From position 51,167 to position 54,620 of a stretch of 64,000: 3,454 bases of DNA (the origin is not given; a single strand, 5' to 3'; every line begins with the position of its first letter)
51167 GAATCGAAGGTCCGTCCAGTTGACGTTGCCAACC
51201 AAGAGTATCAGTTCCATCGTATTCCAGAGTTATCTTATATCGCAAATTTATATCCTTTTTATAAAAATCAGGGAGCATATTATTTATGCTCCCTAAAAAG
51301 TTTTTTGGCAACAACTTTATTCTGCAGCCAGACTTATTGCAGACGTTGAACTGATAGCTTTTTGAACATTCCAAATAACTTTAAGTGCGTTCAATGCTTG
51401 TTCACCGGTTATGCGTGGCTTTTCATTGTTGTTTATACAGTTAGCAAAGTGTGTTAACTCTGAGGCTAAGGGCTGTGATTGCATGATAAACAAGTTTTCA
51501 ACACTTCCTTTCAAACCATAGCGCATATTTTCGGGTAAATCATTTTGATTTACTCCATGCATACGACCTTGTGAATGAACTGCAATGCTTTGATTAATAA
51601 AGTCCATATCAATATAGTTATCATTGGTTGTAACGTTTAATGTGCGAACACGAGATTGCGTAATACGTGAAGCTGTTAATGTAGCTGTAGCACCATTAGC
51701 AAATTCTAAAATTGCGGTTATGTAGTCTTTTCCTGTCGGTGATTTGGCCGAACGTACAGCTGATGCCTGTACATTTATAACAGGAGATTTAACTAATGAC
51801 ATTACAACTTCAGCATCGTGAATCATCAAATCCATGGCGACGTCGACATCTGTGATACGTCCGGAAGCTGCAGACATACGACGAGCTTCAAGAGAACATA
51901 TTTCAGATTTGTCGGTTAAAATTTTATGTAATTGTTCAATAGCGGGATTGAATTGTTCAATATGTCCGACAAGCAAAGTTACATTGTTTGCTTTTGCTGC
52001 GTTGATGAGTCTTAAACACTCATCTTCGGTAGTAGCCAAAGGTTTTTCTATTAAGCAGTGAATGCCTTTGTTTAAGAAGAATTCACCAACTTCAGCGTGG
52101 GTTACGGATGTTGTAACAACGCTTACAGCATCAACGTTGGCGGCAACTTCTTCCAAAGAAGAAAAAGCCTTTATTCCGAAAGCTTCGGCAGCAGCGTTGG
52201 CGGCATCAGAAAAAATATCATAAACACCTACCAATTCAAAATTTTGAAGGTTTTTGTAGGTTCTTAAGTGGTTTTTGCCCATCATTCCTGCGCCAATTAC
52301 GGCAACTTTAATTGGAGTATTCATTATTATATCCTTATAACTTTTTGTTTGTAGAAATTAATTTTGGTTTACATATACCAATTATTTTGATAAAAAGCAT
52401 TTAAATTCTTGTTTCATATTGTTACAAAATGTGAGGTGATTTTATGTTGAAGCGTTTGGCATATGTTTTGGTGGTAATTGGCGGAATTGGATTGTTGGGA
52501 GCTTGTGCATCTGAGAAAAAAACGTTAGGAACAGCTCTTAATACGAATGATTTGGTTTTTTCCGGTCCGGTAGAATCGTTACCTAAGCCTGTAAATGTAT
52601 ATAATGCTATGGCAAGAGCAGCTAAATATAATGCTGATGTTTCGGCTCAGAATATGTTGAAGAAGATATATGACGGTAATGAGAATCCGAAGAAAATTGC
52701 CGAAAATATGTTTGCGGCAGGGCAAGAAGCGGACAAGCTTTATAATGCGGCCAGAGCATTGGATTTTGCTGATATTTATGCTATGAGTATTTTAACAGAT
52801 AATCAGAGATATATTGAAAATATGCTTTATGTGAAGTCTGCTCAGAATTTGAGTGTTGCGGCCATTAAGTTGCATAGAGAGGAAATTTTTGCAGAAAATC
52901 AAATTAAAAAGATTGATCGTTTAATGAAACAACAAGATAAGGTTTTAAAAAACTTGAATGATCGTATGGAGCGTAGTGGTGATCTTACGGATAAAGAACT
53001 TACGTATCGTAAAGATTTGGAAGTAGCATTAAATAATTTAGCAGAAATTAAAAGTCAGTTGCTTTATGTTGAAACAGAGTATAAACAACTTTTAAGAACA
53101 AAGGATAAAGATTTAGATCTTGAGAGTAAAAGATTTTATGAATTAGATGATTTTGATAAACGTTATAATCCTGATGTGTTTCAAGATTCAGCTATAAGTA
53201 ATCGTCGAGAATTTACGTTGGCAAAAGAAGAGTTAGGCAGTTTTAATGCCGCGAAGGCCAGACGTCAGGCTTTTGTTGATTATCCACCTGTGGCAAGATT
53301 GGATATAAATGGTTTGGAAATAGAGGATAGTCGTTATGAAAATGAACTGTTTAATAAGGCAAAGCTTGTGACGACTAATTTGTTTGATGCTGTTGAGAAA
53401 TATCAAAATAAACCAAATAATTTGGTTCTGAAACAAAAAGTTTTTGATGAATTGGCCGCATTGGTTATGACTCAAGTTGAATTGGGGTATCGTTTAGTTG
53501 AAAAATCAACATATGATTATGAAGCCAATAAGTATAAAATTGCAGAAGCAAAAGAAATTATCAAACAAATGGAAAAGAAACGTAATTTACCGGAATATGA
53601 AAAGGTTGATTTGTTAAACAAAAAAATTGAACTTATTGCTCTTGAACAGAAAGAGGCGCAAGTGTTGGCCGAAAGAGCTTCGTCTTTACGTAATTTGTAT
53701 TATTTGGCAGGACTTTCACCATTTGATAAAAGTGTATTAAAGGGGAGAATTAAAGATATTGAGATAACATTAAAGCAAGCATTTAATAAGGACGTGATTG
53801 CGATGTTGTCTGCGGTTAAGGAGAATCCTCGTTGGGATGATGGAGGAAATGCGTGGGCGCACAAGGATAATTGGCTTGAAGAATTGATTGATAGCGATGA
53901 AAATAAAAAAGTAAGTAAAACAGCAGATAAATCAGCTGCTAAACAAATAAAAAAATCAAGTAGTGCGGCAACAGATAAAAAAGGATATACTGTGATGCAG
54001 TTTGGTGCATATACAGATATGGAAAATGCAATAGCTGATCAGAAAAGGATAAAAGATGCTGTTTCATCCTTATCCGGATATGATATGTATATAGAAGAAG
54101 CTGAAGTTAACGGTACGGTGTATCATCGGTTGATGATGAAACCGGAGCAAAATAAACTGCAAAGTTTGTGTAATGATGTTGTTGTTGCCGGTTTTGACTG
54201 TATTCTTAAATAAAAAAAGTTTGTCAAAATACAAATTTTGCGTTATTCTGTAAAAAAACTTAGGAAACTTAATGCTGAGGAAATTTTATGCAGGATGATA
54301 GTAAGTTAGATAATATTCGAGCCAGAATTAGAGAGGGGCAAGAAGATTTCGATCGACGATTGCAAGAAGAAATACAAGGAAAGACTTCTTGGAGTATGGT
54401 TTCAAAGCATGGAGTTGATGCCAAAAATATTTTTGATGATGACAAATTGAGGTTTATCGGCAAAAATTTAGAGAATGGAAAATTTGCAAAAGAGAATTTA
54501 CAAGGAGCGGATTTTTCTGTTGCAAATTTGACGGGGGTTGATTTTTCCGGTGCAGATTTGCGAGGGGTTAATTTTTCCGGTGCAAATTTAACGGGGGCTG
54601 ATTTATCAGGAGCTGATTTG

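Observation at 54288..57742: Orphan, divergent VirD4/TraG-like coupling ATPase adjacent to a pentapeptide-repeat protein inside a housekeeping neighbourhood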

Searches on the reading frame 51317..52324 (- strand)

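Call 3: search_protein_families(library=pfam, proteins=[window:51317-52324:-], max_evalue=0.01)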
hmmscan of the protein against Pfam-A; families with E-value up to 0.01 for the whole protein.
window:51317-52324:- (335 aa): 10 families
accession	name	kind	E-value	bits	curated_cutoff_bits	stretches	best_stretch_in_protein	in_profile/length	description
PF01408.29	GFO_IDH_MocA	-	7e-30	104.6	24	1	5-121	1-120/120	Oxidoreductase family, NAD-binding Rossmann fold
PF22725.1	GFO_IDH_MocA_C3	-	2.6e-10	40.8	27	1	162-228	45-113/124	GFO/IDH/MocA C-terminal domain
PF02894.22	GFO_IDH_MocA_C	-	3.3e-10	40.6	22.9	1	162-328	42-214/218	Oxidoreductase family, C-terminal alpha/beta domain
PF02423.21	OCD_Mu_crystall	-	2.4e-05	23.9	24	1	7-78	132-208/314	Ornithine cyclodeaminase/mu-crystallin family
PF01113.26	DapB_N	-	2.5e-05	24.8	25.6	1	5-90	1-94/124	Dihydrodipicolinate reductase, N-terminus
PF03446.21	NAD_binding_2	-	3.2e-05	24.4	21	1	6-79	1-69/161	NAD binding domain of 6-phosphogluconate dehydrogenase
PF03447.22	NAD_binding_3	-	0.00042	21.5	24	1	11-119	1-115/116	Homoserine dehydrogenase, NAD binding domain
PF02629.25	CoA_binding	-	0.00077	20.6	22.3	1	4-73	3-70/97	CoA binding domain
PF01488.26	Shikimate_DH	-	0.0086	16.6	24.3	0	6-76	14-85/138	Shikimate / quinate 5-dehydrogenase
PF02826.25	2-Hacid_dh_C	-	0.0094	15.8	25.1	0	6-72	38-100/178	D-isomer specific 2-hydroxyacid dehydrogenase, NAD binding domain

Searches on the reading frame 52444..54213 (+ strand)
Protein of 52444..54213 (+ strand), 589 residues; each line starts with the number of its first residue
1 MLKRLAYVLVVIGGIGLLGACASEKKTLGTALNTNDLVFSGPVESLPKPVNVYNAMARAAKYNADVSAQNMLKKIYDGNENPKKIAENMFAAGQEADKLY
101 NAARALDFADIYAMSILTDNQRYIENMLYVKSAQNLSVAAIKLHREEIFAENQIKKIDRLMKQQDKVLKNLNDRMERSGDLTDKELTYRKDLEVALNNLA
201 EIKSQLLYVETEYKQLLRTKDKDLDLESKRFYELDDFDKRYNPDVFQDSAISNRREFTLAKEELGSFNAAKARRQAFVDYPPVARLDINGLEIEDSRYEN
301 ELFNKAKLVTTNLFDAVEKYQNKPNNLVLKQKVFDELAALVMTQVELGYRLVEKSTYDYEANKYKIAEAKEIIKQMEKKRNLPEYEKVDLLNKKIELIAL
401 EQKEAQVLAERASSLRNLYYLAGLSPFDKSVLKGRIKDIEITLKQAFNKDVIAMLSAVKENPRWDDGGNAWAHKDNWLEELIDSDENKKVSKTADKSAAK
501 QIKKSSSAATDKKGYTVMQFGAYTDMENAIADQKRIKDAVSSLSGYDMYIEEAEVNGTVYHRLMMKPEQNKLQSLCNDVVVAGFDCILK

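Call 3: search_protein_families(library=pfam, proteins=[window:52444-54213:+], max_evalue=0.01)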
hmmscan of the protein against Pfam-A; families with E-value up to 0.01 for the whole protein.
window:52444-54213:+ (589 aa): 0 families

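Call 4: search_protein_families(library=ncbifam, proteins=[window:52444-54213:+], max_evalue=0.01)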
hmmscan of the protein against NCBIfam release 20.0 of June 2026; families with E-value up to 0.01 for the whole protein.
window:52444-54213:+ (589 aa): 0 families

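Call 14: search_protein_families(library=padloc, proteins=[window:52444-54213:+], max_evalue=0.01)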
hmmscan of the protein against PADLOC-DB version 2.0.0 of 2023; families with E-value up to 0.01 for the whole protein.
window:52444-54213:+ (589 aa): 0 families

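Call 59: search_protein_families(library=pfam, proteins=[window:52444-53943:+], max_evalue=10)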
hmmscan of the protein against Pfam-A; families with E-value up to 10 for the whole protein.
window:52444-53943:+ (500 aa): 0 families

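Call 60: search_solved_structures(query=A3, max_evalue=1, show_alignments=2)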
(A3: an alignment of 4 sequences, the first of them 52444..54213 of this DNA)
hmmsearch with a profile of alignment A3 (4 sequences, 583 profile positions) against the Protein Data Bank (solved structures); distinct sequences matched with E-value up to 1: 0.

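Call 74: find_homologous_proteins(query=window:52444-54213:+, max_evalue=0.001)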
Query window:52444-54213:+ (589 aa): 117 proteins with E <= 0.001 among 8000 candidates.
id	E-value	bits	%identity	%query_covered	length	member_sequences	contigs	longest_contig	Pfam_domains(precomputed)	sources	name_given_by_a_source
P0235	0.0e+0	1268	100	100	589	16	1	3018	-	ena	-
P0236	3.0e-281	952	73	100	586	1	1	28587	-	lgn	-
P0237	3.8e-279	945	73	100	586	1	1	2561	-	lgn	-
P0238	4.6e-279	945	75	100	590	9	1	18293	-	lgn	-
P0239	2.9e-275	932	72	100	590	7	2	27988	-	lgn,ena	-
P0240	2.4e-273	926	72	100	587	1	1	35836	-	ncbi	-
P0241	1.1e-271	921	70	100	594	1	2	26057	-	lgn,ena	-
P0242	1.1e-270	917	72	100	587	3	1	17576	-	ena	-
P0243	2.3e-270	916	70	100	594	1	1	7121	-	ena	-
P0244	3.1e-269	912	70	100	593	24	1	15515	-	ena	-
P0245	4.8e-264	895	69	100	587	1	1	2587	-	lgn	-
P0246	1.7e-263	894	70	100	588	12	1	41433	-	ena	-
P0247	1.8e-263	893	69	100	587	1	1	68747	-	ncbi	-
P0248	2.2e-263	893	70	100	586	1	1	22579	-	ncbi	-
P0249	3.0e-263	893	70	100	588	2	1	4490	-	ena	-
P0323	5.9e-118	413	39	98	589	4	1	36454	PF05036.19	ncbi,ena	-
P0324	2.5e-117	411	39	98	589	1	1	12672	PF05036.19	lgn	-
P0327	2.5e-114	401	39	98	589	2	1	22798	PF05036.19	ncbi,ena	-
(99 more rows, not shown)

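Call 85: predict_structure(alignment_id=A7)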
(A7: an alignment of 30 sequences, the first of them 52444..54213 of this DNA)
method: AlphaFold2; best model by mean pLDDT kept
length: 589 residues; sequences in the alignment: 30
mean_pLDDT: 80.5   pTM: 0.69
mean pLDDT of the five models: 80.5, 80.4, 78.2, 77.8, 76.3
residues with pLDDT >= 90: 283; 70-90: 185; 50-70: 39; < 50: 82
segments of 3 or more residues with pLDDT < 50: 13-33, 287-293, 461-480, 482-513
pLDDT, mean of each block of 10 residues (from residue 1): 56 42 37 64 88 94 91 77 91 81 94 90 89 95 93 94 95 89 90 95 95 93 78 57 85 90 83 80 57 65 94 96 92 94 93 87 93 93 91 96 93 90 90 93 88 68 43 44 39 28 27 72 91 91 88 83 90 89 86
secondary structure, 60 per line:
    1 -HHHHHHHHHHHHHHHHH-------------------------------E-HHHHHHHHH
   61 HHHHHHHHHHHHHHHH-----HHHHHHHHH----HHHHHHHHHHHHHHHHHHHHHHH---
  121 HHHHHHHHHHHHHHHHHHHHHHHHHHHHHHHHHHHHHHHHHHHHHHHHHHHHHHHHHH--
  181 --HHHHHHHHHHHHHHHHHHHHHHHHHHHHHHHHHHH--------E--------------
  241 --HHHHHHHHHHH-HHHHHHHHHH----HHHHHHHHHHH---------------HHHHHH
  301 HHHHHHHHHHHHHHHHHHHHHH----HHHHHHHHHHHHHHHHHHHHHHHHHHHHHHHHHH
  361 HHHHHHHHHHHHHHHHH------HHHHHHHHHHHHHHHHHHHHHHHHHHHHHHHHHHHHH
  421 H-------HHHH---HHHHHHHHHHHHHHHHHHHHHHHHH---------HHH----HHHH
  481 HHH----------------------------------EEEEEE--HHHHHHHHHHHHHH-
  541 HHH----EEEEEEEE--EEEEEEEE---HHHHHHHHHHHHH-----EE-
elements in order: H2-18 H52-76 H82-90 H95-117 H121-178 H183-217 H243-253 H255-264 H269-279 H295-322 H327-377 H384-421 H429-432 H436-460 H477-483 E518-523 H526-539 E548-555 E558-565 H569-581

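Call 87: fold_search(model_id=the predicted structure, library=pdb)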
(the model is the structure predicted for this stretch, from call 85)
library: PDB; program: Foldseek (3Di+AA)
matches with E <= 10: 810; with E <= 0.001: 1
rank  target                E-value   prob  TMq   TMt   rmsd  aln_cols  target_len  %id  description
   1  9a2x_MODEL_1_A        4.7e-05  1.00  0.33  0.39  32.2       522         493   11  Model of E. coli TolC by in-cell photo-crosslinking MS and deep learning (released 2023-02-24)
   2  7ng9_A                1.2e-03  1.00  0.32  0.42  20.6       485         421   12  Trimeric efflux pump Klebsiella TolC (released 2021-06-30)
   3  3pik                  1.8e-03  1.00  0.31  0.40  23.7       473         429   10  Outer membrane protein CusC (released 2011-02-02)
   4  9tg4_A                2.1e-03  1.00  0.34  0.44  24.7       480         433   10  Structure of the YbjP lipoprotein bound to the AcrABZ-TolC efflux pump (released 2026-04-08)
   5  5bun_A                2.5e-03  1.00  0.32  0.42  22.9       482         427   10  Crystal structure of an antigenic outer membrane protein ST50 from Salmonella Typhi (released 2015-12-23)
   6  7ng8_A                2.8e-03  1.00  0.35  0.46  19.0       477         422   10  Trimeric efflux pump Klebsiella TolC in complex with KlebC (released 2021-06-30)
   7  4k7k_B                3.4e-03  1.00  0.33  0.48  14.1       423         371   10  Crystal structures of CusC review conformational changes accompanying folding and transmembrane channel formation (released 2013-10-16)
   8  1ek9_A                3.6e-03  1.00  0.29  0.39  20.6       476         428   10  2.1A X-RAY STRUCTURE OF TOLC: AN INTEGRAL OUTER MEMBRANE PROTEIN AND EFFLUX PUMP COMPONENT FROM ESCHERICHIA COLI (released 2000-06-28)
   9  5bun_B                3.8e-03  1.00  0.33  0.43  23.8       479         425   11  Crystal structure of an antigenic outer membrane protein ST50 from Salmonella Typhi (released 2015-12-23)
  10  5bun_C                3.9e-03  1.00  0.34  0.44  18.6       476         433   10  Crystal structure of an antigenic outer membrane protein ST50 from Salmonella Typhi (released 2015-12-23)
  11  4k34_A                4.7e-03  1.00  0.32  0.47  13.7       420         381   11  Crystal structures of CusC review conformational changes accompanying folding and transmembrane channel formation (released 2013-10-16)
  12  5ng5_C                5.1e-03  1.00  0.28  0.36  23.2       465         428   12  multi-drug efflux; membrane transport; RND superfamily; Drug resistance (released 2017-04-19)
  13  4k7k_A                5.8e-03  1.00  0.27  0.37  15.9       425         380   10  Crystal structures of CusC review conformational changes accompanying folding and transmembrane channel formation (released 2013-10-16)
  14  2vdd_A                6.1e-03  1.00  0.32  0.42  24.8       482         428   11  Crystal Structure of the Open State of TolC Outer Membrane Component of Mutlidrug Efflux Pumps (released 2008-04-22)
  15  1wp1_B                6.1e-03  1.00  0.27  0.36  21.7       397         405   14  Crystal structure of the drug-discharge outer membrane protein, OprM (released 2004-11-02)
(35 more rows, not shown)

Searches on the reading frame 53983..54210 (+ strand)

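Call 59: search_protein_families(library=pfam, proteins=[window:53983-54210:+], max_evalue=10)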
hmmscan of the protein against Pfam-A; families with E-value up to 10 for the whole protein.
seq(76 aa): 1 family
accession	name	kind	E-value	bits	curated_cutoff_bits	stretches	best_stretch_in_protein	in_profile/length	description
PF05036.18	SPOR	-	0.029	15.1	21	1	5-75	7-74/76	SPOR domain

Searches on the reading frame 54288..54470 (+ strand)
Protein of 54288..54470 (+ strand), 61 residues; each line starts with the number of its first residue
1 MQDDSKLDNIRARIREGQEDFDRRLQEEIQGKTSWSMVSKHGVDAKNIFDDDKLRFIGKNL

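Call 59: search_protein_families(library=pfam, proteins=[window:54288-54470:+], max_evalue=10)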
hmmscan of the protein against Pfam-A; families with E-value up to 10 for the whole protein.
window:54288-54470:+ (61 aa): 0 families
